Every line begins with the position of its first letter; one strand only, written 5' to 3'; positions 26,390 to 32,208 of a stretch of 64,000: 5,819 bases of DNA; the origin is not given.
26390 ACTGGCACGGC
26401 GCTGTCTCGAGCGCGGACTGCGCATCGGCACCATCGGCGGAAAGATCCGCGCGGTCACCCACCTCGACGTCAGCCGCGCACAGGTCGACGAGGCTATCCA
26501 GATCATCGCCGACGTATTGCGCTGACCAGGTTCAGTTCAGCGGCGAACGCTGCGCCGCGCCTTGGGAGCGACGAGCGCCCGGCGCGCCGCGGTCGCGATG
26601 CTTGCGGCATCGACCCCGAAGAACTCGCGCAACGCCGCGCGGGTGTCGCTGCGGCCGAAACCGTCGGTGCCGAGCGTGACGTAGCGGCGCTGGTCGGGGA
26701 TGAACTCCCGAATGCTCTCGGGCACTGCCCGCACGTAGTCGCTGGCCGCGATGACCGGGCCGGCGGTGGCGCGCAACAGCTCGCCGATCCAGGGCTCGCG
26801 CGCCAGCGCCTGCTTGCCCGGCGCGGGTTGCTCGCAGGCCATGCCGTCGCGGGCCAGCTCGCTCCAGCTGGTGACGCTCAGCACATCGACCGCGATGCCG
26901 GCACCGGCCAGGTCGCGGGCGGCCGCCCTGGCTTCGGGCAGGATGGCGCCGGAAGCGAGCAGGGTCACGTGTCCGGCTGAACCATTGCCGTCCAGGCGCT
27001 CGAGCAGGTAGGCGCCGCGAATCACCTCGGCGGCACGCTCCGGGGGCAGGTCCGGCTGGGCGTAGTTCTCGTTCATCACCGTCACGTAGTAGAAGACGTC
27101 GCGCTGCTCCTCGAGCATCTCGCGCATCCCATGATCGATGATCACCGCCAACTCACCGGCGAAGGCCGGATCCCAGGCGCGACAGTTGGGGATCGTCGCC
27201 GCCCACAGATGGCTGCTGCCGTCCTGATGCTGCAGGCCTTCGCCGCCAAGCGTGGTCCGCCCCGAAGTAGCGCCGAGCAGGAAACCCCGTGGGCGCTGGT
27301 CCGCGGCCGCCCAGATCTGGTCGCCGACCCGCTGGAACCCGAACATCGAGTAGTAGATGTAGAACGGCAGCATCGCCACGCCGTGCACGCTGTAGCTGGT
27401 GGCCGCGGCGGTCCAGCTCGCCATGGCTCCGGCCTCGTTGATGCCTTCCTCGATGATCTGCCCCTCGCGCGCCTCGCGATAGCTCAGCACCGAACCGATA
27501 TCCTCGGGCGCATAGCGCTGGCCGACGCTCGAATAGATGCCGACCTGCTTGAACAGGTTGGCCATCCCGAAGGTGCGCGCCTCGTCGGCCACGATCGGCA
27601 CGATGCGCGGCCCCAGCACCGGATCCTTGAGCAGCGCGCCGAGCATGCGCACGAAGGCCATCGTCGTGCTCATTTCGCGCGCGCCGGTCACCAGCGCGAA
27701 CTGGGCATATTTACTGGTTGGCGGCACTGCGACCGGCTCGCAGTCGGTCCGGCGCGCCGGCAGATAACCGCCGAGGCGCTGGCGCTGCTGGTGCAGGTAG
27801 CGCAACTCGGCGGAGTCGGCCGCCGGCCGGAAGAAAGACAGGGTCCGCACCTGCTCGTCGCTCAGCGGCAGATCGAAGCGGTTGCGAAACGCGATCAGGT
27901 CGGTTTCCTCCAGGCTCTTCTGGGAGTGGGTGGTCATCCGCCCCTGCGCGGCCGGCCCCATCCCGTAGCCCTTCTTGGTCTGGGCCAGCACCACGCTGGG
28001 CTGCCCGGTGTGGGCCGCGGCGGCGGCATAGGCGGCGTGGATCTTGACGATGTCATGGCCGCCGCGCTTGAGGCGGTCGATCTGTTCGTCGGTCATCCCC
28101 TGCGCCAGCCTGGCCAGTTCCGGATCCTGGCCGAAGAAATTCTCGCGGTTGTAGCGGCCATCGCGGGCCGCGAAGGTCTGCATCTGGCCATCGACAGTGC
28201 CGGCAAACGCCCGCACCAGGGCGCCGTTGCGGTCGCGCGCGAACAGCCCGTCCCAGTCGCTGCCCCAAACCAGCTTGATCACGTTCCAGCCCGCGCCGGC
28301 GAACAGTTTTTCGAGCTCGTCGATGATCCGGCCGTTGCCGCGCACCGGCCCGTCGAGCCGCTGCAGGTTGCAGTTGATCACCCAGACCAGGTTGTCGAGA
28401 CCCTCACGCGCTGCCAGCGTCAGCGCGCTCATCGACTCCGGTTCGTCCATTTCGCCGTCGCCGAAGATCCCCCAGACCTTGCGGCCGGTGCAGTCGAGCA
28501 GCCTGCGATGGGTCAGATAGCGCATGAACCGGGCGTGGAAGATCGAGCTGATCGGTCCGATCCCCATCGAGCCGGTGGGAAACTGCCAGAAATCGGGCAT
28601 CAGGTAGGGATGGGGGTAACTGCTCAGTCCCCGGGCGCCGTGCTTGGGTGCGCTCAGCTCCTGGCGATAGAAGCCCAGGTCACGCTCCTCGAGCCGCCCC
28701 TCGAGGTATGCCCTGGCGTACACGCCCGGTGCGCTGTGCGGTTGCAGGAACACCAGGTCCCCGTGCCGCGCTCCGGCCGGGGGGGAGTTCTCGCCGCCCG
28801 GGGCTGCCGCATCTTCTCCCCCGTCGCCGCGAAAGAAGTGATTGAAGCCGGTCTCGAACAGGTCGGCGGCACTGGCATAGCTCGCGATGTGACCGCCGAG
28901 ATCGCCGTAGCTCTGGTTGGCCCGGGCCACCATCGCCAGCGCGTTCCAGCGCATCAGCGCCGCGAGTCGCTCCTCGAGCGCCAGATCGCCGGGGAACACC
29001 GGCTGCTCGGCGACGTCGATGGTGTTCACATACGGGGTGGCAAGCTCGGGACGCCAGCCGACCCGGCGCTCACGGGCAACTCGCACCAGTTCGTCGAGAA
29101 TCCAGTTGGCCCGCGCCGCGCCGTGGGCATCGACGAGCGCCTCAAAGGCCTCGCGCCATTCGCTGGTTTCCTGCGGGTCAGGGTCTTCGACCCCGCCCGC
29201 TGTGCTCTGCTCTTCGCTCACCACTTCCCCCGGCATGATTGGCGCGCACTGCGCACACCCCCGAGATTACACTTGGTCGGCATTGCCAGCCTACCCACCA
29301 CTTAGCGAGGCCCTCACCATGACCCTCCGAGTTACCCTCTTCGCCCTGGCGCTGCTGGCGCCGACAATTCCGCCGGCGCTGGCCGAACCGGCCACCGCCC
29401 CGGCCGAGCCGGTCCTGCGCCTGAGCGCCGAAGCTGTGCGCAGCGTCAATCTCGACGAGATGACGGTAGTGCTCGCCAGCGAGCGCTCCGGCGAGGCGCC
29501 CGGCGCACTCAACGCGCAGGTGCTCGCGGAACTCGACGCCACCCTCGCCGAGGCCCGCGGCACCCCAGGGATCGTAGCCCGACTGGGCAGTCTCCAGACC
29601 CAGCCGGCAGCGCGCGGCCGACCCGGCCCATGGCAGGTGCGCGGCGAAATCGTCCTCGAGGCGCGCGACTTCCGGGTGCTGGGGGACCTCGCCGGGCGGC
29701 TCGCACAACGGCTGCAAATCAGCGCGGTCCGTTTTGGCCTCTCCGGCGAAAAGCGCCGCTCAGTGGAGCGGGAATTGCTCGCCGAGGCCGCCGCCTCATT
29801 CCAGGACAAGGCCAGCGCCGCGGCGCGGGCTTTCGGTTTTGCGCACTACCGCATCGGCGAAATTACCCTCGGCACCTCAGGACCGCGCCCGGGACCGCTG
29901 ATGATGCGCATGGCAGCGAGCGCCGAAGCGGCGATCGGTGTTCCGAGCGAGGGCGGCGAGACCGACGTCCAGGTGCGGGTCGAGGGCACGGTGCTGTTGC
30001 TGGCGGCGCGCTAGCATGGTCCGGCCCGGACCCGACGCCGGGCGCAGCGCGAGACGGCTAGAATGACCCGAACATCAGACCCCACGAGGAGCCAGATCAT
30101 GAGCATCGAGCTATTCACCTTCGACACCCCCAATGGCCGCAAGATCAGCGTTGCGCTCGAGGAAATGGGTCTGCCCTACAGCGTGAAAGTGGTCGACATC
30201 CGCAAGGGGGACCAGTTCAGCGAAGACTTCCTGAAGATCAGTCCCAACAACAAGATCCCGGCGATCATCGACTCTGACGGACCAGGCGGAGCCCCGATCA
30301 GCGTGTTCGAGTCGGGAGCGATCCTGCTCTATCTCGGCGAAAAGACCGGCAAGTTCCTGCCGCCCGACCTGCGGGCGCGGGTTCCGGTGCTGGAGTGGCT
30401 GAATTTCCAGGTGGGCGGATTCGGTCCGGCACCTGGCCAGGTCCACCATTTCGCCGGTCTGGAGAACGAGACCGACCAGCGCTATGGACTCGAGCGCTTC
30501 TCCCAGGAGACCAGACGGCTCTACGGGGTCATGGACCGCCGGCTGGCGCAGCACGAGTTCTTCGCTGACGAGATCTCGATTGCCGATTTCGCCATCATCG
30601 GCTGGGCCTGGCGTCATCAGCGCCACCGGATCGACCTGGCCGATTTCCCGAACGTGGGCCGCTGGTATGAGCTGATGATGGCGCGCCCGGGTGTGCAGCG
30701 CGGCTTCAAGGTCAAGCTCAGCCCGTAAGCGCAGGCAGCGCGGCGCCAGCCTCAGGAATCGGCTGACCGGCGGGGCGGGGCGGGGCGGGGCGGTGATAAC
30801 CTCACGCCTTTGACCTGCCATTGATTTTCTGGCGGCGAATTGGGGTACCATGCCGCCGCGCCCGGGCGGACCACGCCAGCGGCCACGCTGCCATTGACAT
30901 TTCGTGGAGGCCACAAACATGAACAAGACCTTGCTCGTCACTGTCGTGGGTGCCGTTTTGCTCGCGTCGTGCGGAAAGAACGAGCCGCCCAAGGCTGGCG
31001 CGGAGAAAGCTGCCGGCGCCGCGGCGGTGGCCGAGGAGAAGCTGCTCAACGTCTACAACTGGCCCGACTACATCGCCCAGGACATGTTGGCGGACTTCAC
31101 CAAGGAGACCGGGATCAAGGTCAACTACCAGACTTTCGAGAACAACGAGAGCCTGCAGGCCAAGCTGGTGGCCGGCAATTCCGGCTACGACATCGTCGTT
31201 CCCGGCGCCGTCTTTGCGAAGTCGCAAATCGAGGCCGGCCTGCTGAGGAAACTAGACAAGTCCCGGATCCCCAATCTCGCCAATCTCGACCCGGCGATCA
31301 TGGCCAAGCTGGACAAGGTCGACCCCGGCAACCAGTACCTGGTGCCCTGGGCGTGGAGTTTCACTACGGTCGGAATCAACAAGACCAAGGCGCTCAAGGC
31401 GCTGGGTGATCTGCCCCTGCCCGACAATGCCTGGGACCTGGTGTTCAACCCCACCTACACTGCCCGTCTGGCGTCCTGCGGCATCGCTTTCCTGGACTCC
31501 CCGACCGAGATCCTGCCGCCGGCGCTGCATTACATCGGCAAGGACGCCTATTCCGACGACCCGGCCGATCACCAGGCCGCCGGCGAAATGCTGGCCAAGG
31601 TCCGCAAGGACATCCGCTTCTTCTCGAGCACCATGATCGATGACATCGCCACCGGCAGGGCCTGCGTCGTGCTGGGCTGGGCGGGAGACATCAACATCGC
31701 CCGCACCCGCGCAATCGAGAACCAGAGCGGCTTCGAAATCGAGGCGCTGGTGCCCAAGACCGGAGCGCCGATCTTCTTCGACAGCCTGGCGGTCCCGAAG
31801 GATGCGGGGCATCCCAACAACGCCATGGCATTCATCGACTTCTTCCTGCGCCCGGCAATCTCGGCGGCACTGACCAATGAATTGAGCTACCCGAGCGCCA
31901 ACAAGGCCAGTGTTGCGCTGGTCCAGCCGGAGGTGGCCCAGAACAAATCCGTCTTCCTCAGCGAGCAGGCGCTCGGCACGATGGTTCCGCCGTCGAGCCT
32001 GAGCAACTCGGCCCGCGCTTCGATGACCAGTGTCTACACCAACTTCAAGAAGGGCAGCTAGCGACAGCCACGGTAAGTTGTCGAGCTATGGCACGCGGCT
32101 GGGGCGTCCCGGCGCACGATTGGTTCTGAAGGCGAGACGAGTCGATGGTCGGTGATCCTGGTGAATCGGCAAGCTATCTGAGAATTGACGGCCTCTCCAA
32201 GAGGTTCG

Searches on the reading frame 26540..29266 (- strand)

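Call 89: search_protein_families(library=pfam, proteins=[window:26540-29266:-], max_evalue=0.00001)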
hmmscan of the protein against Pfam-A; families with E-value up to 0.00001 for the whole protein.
window:26540-29266:- (909 aa): 3 families
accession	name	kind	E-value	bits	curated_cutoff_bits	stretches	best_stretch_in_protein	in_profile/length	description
PF17831.6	PDH_E1_M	-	2.1e-94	315.6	23.2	1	528-738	19-229/229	Pyruvate dehydrogenase E1 component middle domain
PF22613.1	Transketolase_C_1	-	1.5e-19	70.7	27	1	751-886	1-113/113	Transketolase-like TK C-terminal domain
PF00456.26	Transketolase_N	-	2.6e-11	43.5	22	0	234-338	114-219/334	Transketolase, thiamine diphosphate binding domain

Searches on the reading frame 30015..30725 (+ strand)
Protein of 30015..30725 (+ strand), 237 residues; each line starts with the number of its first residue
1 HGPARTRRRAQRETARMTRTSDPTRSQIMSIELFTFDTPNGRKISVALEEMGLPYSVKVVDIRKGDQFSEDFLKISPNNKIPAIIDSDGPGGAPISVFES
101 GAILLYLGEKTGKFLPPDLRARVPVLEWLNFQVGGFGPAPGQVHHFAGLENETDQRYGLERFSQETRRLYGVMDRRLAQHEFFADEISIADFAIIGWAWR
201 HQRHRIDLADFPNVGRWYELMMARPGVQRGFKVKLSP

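Call 89: search_protein_families(library=pfam, proteins=[window:30015-30725:+], max_evalue=0.00001)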
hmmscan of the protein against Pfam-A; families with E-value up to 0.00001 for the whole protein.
window:30015-30725:+ (237 aa): 4 families
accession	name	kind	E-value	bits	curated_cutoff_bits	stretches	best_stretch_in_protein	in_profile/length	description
PF13409.12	GST_N_2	-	9.5e-13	49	25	1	39-109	3-69/70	Glutathione S-transferase, N-terminal domain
PF02798.26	GST_N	-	7.5e-11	42.6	20.9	1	30-108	2-75/76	Glutathione S-transferase, N-terminal domain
PF13417.12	GST_N_3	-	8.6e-10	39.3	22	1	33-111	1-71/75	Glutathione S-transferase, N-terminal domain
PF00043.30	GST_C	-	3.2e-09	37.3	20.7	1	163-225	28-93/93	Glutathione S-transferase, C-terminal domain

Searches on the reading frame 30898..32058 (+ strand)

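Call 89: search_protein_families(library=pfam, proteins=[window:30898-32058:+], max_evalue=0.00001)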
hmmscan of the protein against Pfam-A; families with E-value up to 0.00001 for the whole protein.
window:30898-32058:+ (387 aa): 4 families
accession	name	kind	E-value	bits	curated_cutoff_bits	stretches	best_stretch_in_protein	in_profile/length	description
PF13416.11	SBP_bac_8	-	3.2e-29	103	27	1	63-350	2-275/279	Bacterial extracellular solute-binding protein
PF01547.30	SBP_bac_1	-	1e-17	65.6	26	1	60-320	10-304/307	Bacterial extracellular solute-binding protein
PF13343.11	SBP_bac_6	-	9.8e-15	55.1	24.6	1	98-338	5-224/245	Bacterial extracellular solute-binding protein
PF13531.11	SBP_bac_11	-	9e-07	29.3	25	0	61-326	14-222/227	Bacterial extracellular solute-binding protein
